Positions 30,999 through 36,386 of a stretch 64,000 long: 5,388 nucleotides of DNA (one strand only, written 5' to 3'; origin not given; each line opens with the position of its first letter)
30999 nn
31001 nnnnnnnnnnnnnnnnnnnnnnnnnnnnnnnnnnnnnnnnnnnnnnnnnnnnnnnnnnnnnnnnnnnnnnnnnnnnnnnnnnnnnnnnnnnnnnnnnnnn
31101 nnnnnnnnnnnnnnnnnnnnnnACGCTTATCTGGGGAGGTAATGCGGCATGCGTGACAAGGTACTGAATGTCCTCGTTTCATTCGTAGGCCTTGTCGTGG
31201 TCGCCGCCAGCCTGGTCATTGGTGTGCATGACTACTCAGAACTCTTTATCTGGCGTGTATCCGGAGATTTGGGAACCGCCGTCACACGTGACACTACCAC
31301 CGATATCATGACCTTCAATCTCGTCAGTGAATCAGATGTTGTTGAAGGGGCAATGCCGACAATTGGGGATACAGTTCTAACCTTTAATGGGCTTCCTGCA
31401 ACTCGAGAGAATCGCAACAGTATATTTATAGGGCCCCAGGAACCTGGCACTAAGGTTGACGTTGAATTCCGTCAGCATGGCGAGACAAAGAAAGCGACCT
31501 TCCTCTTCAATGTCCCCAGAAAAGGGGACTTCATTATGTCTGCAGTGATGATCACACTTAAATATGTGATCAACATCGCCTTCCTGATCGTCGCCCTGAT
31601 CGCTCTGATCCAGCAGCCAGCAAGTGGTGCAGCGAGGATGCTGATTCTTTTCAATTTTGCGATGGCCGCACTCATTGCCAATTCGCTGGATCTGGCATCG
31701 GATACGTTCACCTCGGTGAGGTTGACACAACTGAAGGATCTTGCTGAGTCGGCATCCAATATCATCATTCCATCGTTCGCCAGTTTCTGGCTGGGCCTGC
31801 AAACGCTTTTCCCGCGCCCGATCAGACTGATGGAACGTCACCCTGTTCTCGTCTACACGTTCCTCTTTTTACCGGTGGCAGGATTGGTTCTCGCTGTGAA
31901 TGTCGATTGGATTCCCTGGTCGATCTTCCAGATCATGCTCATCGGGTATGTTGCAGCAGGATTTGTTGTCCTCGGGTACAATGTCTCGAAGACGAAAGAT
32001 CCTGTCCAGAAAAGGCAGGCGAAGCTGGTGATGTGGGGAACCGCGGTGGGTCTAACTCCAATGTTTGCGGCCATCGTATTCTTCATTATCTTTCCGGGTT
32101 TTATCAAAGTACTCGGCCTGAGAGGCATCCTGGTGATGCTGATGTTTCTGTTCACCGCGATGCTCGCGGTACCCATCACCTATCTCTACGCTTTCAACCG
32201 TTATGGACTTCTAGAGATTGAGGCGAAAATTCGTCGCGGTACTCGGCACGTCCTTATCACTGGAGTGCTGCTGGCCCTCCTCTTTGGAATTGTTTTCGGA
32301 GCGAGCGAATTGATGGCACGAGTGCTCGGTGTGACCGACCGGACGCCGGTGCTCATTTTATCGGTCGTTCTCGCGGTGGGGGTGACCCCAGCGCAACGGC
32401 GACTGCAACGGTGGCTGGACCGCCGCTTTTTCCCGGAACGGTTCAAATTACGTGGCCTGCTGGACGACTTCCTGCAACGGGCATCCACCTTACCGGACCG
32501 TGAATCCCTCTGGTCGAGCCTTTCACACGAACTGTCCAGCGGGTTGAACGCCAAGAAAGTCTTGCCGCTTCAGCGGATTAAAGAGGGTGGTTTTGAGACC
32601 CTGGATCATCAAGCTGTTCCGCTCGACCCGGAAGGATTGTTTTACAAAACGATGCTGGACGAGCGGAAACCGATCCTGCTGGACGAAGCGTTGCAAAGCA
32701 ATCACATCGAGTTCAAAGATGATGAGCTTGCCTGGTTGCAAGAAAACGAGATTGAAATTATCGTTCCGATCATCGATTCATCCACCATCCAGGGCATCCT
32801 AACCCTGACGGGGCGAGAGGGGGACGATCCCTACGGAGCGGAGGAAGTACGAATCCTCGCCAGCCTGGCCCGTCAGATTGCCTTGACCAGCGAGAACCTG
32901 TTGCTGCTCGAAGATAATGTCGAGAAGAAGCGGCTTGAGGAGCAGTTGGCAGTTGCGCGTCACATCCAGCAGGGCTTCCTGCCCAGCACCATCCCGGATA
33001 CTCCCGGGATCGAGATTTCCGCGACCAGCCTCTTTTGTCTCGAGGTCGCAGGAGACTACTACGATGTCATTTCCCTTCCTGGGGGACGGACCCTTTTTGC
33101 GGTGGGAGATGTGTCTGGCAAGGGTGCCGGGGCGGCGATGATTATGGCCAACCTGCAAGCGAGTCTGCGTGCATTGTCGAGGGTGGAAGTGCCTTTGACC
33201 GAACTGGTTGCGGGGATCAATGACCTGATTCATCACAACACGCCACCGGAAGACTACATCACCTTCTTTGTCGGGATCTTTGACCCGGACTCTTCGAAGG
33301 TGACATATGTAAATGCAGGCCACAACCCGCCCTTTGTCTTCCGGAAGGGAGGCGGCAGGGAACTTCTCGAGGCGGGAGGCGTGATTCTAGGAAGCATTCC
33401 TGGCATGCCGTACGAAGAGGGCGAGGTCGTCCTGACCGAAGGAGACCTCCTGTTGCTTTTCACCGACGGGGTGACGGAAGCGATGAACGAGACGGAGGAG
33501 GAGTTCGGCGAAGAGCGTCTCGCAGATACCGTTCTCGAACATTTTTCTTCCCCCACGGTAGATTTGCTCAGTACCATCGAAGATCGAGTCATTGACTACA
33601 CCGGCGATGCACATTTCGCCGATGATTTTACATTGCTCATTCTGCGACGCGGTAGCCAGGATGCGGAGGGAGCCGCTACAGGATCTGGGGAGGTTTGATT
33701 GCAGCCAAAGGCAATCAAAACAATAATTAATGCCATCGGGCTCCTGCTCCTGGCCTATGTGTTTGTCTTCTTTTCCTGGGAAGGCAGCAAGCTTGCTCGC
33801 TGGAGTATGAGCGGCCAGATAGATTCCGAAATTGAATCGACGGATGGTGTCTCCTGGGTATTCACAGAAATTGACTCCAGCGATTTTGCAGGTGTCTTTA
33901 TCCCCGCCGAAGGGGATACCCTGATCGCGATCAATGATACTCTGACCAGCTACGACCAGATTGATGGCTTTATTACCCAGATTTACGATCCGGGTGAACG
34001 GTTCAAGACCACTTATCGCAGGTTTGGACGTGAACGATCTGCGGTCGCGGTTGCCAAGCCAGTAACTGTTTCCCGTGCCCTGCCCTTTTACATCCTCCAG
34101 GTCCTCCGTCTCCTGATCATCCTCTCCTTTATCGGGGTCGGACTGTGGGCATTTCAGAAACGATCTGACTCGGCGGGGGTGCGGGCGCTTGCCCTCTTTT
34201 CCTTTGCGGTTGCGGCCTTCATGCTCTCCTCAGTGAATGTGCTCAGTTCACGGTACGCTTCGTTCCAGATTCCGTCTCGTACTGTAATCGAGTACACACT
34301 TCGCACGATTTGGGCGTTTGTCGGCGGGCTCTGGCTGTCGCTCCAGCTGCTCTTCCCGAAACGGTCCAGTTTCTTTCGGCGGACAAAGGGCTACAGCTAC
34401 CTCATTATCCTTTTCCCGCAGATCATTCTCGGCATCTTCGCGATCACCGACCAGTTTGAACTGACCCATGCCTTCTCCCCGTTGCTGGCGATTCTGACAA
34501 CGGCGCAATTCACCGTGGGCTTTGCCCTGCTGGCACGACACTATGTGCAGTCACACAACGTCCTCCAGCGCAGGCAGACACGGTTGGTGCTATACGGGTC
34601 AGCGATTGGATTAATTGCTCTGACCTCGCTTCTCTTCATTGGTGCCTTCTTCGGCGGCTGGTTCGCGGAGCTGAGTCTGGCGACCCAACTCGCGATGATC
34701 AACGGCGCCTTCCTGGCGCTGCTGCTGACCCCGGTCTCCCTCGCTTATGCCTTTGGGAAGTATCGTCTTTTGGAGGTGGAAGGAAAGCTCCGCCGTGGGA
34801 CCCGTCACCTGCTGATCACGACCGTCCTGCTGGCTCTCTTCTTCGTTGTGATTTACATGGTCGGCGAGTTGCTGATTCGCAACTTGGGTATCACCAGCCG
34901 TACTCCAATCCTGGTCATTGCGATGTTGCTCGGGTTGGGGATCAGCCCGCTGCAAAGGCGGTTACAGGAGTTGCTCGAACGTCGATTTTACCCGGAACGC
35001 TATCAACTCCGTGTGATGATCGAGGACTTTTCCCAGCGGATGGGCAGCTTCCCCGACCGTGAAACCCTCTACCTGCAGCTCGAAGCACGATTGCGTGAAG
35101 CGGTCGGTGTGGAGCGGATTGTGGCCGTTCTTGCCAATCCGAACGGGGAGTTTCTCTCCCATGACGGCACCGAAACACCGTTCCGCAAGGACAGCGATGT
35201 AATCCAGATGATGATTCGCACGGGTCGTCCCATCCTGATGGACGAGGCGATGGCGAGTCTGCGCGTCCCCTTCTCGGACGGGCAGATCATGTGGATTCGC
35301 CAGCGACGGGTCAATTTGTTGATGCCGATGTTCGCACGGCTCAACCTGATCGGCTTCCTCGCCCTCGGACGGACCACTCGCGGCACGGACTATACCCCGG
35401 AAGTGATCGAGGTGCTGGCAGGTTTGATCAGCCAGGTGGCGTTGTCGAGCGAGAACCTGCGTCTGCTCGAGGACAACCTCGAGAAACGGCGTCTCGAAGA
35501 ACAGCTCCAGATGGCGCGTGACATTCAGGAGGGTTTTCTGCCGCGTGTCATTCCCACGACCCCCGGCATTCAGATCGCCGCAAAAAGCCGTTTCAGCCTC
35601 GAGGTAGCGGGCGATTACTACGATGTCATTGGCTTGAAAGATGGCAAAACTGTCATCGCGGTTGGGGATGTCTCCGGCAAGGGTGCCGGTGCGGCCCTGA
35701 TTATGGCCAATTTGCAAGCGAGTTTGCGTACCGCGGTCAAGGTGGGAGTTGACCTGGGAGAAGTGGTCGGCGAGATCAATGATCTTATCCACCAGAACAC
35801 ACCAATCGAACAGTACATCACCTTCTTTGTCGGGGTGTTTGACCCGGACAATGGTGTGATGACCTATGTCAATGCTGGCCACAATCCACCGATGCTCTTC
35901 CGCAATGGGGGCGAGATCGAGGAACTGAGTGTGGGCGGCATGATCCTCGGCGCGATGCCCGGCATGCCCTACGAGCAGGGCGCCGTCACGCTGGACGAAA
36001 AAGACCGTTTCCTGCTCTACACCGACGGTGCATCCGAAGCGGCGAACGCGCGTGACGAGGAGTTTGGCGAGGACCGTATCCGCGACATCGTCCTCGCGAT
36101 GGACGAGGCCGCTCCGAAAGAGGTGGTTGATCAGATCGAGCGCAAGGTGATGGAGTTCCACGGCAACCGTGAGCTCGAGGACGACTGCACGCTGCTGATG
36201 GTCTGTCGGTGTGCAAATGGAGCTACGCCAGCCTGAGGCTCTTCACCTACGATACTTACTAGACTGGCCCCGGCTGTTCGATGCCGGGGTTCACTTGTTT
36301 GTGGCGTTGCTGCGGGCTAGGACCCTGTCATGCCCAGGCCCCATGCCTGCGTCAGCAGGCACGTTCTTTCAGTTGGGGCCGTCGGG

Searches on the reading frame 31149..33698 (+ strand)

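Call 38: search_protein_families(library=pfam, proteins=[window:31149-33698:+], max_evalue=0.001)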
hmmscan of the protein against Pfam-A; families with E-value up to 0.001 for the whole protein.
window:31149-33698:+ (849 aa): 3 families
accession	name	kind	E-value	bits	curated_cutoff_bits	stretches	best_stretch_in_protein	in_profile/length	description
PF07228.17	SpoIIE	-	3.6e-52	177.6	25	1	644-834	1-191/192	Stage II sporulation protein E (SpoIIE)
PF13185.12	GAF_2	-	2.2e-07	31.6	28.6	1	491-579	51-133/136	GAF domain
PF01590.32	GAF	-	5.7e-05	24.1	22.4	1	489-579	47-131/133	GAF domain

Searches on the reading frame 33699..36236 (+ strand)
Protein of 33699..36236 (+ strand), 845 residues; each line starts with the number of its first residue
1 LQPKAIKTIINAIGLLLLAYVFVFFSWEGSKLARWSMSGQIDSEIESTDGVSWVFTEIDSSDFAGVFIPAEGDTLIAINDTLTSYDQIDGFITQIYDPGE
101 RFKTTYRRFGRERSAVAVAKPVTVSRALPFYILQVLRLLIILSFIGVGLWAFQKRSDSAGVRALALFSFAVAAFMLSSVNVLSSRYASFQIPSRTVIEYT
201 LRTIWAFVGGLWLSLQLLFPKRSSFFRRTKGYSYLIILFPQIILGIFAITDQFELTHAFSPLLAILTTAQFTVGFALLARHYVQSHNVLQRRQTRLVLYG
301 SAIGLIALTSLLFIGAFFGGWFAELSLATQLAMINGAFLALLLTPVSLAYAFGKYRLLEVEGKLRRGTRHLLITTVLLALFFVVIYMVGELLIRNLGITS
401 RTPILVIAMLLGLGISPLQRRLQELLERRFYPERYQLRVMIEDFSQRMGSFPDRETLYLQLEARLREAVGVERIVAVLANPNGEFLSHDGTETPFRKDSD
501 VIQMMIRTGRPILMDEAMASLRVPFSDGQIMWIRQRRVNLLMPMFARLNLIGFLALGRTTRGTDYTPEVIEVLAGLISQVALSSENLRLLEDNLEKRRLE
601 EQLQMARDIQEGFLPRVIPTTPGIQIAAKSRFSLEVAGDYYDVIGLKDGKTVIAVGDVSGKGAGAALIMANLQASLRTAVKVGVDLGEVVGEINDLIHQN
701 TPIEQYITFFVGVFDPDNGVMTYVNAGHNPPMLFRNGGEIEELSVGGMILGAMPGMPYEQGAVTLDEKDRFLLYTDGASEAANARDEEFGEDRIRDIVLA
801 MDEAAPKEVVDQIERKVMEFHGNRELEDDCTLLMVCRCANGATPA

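Call 38: search_protein_families(library=pfam, proteins=[window:33699-36236:+], max_evalue=0.001)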
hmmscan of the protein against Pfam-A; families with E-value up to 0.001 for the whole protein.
window:33699-36236:+ (845 aa): 3 families
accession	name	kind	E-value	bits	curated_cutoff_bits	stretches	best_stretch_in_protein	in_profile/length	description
PF07228.17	SpoIIE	-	1.1e-49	169.5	25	1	648-836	2-190/192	Stage II sporulation protein E (SpoIIE)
PF01590.32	GAF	-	4.1e-05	24.6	22.4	1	455-581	3-130/133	GAF domain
PF13185.12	GAF_2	-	0.00024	21.7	28.6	1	490-582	45-133/136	GAF domain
